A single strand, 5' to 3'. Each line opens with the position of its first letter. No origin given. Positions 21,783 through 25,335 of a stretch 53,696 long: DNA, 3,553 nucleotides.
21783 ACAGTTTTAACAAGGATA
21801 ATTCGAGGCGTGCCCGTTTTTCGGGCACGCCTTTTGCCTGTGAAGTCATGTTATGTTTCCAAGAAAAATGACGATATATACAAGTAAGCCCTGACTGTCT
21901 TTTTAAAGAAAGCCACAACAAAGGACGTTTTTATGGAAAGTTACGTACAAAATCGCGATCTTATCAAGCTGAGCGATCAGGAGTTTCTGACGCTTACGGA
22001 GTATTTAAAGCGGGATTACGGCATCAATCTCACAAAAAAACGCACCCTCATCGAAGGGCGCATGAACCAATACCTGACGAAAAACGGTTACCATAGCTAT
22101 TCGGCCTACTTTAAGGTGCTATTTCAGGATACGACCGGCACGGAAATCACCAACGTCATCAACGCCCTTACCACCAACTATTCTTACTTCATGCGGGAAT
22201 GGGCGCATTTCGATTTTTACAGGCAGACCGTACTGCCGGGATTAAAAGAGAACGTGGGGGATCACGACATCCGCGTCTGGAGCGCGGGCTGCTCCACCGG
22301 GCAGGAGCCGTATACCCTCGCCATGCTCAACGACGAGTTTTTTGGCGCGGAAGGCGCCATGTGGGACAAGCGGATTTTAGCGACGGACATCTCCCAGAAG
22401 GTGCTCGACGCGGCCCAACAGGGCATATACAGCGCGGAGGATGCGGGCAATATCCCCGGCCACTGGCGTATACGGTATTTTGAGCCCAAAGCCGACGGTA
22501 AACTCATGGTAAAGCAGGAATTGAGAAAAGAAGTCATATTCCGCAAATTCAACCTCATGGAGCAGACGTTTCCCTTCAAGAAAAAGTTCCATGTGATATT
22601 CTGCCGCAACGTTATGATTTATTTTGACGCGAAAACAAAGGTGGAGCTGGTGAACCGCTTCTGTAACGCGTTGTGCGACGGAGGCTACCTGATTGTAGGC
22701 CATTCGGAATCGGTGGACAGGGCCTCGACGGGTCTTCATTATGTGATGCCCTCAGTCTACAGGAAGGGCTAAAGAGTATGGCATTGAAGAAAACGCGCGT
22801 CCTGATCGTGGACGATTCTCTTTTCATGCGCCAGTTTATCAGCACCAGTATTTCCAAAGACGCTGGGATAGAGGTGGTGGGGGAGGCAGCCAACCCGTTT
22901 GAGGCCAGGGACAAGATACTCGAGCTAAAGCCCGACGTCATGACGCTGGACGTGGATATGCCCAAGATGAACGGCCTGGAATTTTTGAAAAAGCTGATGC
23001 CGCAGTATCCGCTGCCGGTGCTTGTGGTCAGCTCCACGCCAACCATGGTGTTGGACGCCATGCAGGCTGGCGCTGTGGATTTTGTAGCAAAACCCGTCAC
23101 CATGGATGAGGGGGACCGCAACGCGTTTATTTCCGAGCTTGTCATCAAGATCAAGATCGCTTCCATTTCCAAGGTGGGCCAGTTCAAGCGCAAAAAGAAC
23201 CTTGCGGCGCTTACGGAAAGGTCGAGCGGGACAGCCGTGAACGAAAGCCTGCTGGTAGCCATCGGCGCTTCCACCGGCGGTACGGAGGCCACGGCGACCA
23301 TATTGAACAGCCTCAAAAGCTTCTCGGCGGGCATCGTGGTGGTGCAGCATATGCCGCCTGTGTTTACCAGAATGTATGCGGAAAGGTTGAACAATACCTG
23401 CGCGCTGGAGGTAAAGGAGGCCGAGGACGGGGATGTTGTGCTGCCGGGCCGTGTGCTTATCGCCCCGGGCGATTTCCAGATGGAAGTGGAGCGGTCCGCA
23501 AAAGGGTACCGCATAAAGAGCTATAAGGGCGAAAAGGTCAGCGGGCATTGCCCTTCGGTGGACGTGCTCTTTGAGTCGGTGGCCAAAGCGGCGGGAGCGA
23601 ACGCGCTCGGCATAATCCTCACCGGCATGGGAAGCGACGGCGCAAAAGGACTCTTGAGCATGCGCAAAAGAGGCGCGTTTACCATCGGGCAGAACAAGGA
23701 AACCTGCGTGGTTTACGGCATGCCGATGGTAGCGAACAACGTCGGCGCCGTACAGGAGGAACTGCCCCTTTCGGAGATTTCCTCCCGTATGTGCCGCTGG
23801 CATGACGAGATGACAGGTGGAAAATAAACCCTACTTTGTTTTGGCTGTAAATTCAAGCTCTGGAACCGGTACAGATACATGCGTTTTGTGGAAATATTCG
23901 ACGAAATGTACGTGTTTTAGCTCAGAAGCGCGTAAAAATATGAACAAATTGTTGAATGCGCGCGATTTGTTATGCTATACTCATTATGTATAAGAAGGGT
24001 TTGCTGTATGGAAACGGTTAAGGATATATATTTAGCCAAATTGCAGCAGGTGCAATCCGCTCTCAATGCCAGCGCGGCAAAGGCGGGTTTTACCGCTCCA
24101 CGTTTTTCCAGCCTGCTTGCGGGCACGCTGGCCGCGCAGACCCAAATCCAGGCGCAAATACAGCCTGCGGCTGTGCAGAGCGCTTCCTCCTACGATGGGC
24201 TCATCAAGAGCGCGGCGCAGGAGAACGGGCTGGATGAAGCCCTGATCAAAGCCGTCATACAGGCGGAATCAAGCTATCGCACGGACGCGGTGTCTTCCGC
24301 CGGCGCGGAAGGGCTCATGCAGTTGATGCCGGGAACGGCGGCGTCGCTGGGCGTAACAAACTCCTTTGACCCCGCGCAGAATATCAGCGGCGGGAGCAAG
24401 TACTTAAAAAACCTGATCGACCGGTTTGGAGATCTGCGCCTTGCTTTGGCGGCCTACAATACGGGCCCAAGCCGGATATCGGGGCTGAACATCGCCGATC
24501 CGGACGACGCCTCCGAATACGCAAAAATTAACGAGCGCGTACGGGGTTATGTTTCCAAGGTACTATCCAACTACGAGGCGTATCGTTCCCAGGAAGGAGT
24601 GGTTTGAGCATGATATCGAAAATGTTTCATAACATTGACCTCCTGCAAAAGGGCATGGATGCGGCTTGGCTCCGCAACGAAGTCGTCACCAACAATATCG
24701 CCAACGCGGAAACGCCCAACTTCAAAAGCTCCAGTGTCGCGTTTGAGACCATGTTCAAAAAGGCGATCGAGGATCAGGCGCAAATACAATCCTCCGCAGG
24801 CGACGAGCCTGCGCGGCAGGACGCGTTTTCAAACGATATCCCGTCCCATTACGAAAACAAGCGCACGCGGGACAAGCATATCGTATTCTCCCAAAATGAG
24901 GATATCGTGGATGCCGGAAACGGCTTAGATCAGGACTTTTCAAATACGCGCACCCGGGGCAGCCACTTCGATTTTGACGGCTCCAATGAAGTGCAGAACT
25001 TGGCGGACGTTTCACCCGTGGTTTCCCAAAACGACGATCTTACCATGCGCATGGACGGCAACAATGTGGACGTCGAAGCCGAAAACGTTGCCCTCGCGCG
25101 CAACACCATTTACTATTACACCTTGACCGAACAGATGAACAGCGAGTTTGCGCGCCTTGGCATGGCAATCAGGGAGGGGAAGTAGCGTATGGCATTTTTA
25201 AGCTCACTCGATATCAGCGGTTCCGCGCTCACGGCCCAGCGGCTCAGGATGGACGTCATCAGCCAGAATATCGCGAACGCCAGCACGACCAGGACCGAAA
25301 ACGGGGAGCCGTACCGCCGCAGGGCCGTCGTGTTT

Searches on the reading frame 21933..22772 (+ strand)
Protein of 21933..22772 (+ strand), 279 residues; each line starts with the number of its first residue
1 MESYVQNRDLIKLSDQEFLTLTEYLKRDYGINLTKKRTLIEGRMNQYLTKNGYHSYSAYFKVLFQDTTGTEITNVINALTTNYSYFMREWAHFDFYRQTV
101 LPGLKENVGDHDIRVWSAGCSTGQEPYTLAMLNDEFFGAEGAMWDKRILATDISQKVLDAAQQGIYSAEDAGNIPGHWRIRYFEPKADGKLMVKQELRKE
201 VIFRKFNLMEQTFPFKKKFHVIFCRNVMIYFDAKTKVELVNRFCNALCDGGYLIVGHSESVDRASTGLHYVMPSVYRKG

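Call 64: search_protein_families(library=pfam, proteins=[window:21933-22772:+], max_evalue=0.0001)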
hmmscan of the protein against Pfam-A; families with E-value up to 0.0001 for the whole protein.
window:21933-22772:+ (279 aa): 2 families
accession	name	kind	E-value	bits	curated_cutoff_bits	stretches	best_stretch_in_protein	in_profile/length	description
PF01739.24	CheR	-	4.1e-60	203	27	1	82-265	1-183/195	CheR methyltransferase, SAM binding domain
PF03705.20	CheR_N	-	2.1e-09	37.4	27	1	16-66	1-52/53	CheR methyltransferase, all-alpha domain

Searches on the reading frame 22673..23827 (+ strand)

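Call 64: search_protein_families(library=pfam, proteins=[window:22673-23827:+], max_evalue=0.0001)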
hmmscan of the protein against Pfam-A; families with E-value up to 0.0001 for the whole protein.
window:22673-23827:+ (384 aa): 2 families
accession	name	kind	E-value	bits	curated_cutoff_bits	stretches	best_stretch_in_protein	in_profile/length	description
PF01339.22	CheB_methylest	-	1.7e-64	217.2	24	1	195-372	1-173/174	CheB methylesterase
PF00072.30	Response_reg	-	4.2e-23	82.1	30.2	1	43-146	1-105/111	Response regulator receiver domain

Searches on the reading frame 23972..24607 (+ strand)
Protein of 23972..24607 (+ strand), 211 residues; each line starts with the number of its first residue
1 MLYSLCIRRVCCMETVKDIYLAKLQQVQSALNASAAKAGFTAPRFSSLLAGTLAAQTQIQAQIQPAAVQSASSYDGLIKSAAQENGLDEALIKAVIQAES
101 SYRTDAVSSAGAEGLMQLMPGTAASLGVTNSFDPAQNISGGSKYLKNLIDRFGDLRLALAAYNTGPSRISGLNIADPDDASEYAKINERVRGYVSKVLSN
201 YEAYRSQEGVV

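Call 64: search_protein_families(library=pfam, proteins=[window:23972-24607:+], max_evalue=0.0001)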
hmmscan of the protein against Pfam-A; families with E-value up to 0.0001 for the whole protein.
window:23972-24607:+ (211 aa): 1 family
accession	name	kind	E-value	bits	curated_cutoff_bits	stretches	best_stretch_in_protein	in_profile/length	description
PF01464.25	SLT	-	3e-28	98.2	21.3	1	77-169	2-101/117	Transglycosylase SLT domain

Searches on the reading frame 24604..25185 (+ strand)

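Call 64: search_protein_families(library=pfam, proteins=[window:24604-25185:+], max_evalue=0.0001)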
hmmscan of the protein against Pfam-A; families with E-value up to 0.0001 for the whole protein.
window:24604-25185:+ (193 aa): 1 family
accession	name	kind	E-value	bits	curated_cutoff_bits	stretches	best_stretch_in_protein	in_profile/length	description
PF00460.25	Flg_bb_rod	-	2.9e-05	24.3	20.7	1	16-41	6-31/31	Flagella basal body rod protein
